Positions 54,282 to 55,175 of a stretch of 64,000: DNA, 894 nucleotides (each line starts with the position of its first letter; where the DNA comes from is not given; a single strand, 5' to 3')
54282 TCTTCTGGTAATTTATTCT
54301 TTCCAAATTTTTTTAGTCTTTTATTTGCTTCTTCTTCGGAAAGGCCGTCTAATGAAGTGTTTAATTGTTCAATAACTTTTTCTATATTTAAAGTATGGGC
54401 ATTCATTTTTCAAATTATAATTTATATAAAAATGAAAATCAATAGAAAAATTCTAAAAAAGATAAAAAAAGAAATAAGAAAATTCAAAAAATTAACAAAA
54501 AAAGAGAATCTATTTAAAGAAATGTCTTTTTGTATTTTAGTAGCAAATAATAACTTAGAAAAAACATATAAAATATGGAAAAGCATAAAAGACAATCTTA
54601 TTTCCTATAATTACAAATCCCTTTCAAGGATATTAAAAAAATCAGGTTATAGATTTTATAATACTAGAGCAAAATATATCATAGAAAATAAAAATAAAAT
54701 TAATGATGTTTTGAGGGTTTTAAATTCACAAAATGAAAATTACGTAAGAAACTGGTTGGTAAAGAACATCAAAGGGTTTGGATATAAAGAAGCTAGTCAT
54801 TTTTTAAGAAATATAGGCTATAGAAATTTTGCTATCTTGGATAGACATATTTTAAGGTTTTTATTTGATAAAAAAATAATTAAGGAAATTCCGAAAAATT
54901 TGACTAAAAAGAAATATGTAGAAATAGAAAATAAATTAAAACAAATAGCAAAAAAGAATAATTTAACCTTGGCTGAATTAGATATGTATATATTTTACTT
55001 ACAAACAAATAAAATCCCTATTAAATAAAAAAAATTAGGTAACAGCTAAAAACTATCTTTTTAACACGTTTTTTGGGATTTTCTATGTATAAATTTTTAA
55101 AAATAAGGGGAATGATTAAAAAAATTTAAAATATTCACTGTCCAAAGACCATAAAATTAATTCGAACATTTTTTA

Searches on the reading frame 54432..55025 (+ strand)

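Call 71: search_protein_families(library=pfam, proteins=[window:54432-55025:+], max_evalue=0.001)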
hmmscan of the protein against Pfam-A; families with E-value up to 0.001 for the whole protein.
window:54432-55025:+ (198 aa): 2 families
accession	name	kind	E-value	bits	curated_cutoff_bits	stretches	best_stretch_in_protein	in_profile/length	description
PF22175.2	Ogg-HhH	-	6.9e-58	195.5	27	1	12-177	2-172/173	8-oxoguanine DNA glycosylase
PF00730.31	HhH-GPD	-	0.00024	21.8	26.2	1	34-160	3-100/108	HhH-GPD superfamily base excision DNA repair protein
